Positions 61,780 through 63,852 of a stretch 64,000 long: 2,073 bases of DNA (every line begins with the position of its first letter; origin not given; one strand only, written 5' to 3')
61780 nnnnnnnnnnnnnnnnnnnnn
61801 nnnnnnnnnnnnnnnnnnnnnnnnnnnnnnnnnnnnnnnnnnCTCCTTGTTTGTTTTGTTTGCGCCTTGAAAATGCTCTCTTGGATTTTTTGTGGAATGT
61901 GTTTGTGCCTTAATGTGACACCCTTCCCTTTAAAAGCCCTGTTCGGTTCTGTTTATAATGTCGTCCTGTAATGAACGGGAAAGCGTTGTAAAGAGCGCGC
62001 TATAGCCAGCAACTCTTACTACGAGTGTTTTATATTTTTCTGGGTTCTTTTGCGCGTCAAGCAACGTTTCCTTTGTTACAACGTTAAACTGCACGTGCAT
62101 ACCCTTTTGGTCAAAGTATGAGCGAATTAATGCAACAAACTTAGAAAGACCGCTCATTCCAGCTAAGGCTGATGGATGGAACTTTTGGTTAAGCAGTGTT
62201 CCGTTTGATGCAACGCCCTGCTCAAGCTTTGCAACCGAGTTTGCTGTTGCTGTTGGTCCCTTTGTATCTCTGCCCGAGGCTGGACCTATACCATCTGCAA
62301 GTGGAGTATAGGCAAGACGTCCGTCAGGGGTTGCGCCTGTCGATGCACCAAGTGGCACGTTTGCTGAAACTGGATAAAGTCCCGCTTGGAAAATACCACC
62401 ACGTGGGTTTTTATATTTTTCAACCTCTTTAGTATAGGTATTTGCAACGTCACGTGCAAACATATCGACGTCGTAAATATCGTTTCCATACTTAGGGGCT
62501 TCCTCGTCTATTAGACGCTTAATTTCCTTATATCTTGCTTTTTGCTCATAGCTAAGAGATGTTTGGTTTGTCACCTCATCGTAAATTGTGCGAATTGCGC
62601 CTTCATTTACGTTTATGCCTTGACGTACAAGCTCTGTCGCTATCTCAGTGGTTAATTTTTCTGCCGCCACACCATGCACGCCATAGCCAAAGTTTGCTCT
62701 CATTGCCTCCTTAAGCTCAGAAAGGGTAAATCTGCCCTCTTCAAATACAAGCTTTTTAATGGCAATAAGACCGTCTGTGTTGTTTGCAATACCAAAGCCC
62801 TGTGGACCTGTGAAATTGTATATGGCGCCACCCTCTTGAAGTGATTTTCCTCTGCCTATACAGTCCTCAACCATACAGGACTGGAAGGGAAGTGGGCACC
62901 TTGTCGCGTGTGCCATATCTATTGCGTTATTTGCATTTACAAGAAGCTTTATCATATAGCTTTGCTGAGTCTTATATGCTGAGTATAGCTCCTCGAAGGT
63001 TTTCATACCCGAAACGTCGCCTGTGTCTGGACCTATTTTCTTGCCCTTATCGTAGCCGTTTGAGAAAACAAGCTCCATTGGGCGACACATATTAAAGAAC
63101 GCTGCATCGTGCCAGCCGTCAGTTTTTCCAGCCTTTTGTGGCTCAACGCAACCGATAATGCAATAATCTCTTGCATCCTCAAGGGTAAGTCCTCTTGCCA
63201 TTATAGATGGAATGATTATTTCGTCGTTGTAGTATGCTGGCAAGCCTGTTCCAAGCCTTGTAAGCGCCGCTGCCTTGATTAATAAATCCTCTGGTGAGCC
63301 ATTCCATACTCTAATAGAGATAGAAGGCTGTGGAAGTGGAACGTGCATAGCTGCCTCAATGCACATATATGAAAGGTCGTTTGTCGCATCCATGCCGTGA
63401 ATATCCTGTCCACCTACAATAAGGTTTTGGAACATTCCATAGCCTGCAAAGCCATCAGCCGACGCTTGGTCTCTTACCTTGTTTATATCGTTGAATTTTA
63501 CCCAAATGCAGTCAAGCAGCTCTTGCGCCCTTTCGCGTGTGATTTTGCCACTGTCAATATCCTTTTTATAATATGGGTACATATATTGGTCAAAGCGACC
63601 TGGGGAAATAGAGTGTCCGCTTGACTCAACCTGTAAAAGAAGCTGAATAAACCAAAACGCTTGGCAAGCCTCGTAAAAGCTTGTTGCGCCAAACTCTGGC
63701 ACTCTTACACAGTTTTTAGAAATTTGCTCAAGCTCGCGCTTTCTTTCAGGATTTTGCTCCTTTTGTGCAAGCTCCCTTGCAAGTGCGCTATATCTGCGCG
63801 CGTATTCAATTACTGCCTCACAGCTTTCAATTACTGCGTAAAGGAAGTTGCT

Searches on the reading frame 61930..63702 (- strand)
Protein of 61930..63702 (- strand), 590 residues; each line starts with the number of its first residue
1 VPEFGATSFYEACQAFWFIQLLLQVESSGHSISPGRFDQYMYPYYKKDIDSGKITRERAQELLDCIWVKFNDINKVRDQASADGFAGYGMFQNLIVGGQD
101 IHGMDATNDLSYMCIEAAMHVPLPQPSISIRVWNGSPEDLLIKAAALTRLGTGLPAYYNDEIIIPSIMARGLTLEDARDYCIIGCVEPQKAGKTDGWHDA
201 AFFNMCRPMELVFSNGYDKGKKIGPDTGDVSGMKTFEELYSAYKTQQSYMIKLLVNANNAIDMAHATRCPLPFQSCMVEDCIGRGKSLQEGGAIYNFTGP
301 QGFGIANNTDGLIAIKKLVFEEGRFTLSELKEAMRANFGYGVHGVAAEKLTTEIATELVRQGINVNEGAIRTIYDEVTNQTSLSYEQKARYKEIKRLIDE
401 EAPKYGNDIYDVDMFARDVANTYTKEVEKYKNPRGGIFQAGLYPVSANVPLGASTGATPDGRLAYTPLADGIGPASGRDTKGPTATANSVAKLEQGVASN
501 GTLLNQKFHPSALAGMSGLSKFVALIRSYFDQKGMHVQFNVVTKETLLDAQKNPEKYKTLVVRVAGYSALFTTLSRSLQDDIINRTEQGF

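Call 3: search_protein_families(library=pfam, proteins=[window:61930-63702:-], max_evalue=0.01)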
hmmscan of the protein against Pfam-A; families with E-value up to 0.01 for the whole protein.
window:61930-63702:- (590 aa): 2 families
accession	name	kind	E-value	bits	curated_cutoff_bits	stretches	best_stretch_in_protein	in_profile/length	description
PF02901.20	PFL-like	-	8.1e-166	553.8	24.3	1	2-452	247-647/647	Pyruvate formate lyase-like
PF01228.26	Gly_radical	-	1.9e-35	122.1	22.2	1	469-571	2-105/106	Glycine radical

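Call 24: search_solved_structures(query=window:61930-63702:-, max_evalue=1e-30)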
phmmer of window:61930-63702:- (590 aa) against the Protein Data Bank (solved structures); distinct sequences matched with E-value up to 1e-30: 35.
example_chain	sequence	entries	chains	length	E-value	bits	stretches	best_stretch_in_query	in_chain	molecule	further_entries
5i2a_A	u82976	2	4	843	1.8e-261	872.1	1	1-589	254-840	Diol-dehydratase | Diol dehydratase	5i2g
9rco_A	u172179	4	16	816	1.8e-225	753.2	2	1-341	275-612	Glycyl radical protein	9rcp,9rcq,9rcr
1r8w_A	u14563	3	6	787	1.3e-222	743.9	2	5-338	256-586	glycerol dehydratase | B12-independent glycerol dehydratase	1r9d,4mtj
8yjo_A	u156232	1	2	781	6.1e-138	464.3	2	8-339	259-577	Probable dehydratase PflD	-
8id0_A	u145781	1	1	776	5.3e-135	454.6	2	7-338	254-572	formate C-acetyltransferase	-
9f3w_A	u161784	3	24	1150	4.5e-125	421.8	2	8-339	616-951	Choline trimethylamine-lyase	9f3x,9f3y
8id7_A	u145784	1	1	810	2.9e-122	412.5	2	8-339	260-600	Probable dehydratase YbiW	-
8yjn_A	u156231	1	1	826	3.1e-122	412.4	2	8-339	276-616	Probable dehydratase YbiW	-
6vxc_A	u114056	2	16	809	3.5e-122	412.2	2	6-339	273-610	Trans-4-hydroxy-L-proline dehydratase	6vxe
6xs4_A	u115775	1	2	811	6.5e-122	411.4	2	8-339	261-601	Formate C-acetyltransferase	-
9ht9_A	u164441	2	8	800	4.8e-119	401.9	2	2-339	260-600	Choline trimethylamine-lyase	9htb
9r0v_A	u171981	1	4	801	4.8e-119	401.9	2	2-339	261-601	Choline trimethylamine-lyase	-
5fay_A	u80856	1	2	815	5.1e-119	401.8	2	2-339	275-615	Choline trimethylamine-lyase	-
6vue_A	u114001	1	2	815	5.1e-119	401.8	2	2-339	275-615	Choline trimethylamine-lyase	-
5faw_A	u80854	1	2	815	5.1e-119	401.8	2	2-339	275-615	Choline trimethylamine-lyase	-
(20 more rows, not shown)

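Call 35: search_protein_families(library=ncbifam, proteins=[window:61930-63702:-], max_evalue=0.01)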
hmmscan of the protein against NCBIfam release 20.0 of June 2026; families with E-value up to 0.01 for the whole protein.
window:61930-63702:- (590 aa): 12 families
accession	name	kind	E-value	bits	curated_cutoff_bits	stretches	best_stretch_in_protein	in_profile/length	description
TIGR01774.1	PFL2-3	subfamily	1.4e-185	618.9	678.2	2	8-344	252-587/786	formate C-acetyltransferase/glycerol dehydratase family glycyl radical enzyme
NF007437.0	PRK09983.1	equivalog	3.9e-161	537.8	1109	2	7-339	242-561/765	formate C-acetyltransferase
NF048009.1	SfplDhtHpfGKleb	equivalog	1.4e-151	506.4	1000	2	6-338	277-617/824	(2S)-3-sulfopropanediol dehydratase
NF043068.1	glycl_HYPD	equivalog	5.6e-146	487.7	1100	2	2-339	244-584/784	trans-4-hydroxy-L-proline dehydratase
NF048011.1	SfplDhtHpsGDes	equivalog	3.5e-132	442.4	1000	2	1-339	274-619/821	(2S)-3-sulfopropanediol dehydratase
TIGR04394.1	choline_CutC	equivalog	1.5e-131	440.5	1050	2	6-339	253-589/789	choline trimethylamine-lyase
NF033718.1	indole_decarb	equivalog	1.3e-119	400.8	1100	1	5-588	307-866/868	indoleacetate decarboxylase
NF033715.1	glycyl_HPDL_Lrg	equivalog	3.8e-94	316.2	1150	1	7-587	325-898/901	4-hydroxyphenylacetate decarboxylase large subunit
TIGR01255.1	pyr_form_ly_1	equivalog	8.4e-48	163.4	994.2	2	398-586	544-739/744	formate C-acetyltransferase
NF038360.1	rad_fix_GrcA3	exception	2.2e-20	72.5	158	1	521-586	8-73/78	autonomous glycyl radical cofactor GrcA3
NF008341.1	PRK11127.1-1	equivalog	2.7e-13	49.7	145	1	535-586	24-75/80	autonomous glycyl radical cofactor GrcA2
TIGR04365.1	spare_glycyl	equivalog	5.4e-13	49.3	170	1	533-586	68-121/126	autonomous glycyl radical cofactor GrcA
